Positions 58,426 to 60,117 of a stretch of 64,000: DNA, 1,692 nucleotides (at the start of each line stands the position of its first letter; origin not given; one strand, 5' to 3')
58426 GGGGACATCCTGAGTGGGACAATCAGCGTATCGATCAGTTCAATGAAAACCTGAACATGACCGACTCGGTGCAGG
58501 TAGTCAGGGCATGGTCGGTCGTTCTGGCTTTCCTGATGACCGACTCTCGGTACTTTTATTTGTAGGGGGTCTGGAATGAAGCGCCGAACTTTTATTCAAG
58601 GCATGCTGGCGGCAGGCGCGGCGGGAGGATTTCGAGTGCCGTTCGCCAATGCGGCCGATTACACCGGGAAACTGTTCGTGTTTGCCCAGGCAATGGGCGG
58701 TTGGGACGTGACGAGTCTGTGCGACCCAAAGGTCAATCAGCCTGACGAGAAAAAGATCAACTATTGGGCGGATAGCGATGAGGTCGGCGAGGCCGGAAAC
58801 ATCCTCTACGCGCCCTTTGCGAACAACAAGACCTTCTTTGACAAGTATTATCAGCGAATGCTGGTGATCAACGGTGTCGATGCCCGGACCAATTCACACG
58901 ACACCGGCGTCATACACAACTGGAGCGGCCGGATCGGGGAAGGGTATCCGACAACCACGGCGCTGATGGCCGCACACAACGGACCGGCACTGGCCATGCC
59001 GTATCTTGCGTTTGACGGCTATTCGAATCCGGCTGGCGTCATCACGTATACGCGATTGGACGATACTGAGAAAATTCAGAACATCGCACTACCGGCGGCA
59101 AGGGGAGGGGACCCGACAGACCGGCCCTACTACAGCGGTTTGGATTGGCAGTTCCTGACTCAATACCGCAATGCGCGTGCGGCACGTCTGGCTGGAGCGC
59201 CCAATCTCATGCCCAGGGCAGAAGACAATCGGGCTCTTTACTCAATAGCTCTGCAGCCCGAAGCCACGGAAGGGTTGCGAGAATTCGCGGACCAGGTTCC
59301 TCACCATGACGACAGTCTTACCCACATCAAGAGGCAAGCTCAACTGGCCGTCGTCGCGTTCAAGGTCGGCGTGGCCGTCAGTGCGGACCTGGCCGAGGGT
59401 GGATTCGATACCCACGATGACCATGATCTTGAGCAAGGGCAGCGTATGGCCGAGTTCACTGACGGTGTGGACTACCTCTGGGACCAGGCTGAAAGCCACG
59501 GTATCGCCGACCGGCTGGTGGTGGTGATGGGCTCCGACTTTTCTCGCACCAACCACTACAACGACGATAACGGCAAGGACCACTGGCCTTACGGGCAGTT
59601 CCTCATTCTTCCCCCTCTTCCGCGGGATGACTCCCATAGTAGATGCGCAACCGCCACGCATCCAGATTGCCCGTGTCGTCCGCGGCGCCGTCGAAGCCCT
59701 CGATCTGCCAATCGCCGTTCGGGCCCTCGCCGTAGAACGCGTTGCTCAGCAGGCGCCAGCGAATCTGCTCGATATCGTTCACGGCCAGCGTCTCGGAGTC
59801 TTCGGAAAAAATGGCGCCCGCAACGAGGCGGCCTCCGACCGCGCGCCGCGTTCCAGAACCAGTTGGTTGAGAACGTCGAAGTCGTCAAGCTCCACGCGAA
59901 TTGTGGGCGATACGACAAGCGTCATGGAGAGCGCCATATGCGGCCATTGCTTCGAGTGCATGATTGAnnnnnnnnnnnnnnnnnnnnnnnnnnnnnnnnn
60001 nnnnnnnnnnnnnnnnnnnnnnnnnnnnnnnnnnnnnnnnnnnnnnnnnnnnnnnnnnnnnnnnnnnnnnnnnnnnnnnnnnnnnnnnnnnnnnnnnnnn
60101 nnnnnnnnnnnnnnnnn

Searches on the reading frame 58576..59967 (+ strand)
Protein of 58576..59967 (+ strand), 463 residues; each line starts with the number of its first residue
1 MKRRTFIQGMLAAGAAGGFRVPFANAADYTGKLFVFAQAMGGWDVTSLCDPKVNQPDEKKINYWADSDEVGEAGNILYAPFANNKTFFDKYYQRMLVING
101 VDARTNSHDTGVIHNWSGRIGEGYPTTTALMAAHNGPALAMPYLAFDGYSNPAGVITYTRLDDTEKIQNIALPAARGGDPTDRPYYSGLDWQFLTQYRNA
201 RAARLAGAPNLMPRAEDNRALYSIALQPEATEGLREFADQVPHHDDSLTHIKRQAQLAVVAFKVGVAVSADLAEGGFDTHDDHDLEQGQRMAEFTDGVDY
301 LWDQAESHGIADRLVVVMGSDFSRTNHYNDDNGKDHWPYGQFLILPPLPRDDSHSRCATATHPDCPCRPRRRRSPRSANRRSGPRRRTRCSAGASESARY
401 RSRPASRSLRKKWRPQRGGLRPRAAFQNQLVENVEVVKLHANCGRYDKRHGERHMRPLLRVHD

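Call 40: search_protein_families(library=pfam, proteins=[window:58576-59967:+], max_evalue=0.01)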
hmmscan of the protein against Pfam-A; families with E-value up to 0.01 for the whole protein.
window:58576-59967:+ (463 aa): 2 families
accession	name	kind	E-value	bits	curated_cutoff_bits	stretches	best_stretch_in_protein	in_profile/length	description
PF07394.17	DUF1501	-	4.2e-14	52.9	27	1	224-342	206-319/390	Protein of unknown function (DUF1501)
PF10518.14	TAT_signal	-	0.0078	16.6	22.7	0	1-18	2-19/21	TAT (twin-arginine translocation) pathway signal sequence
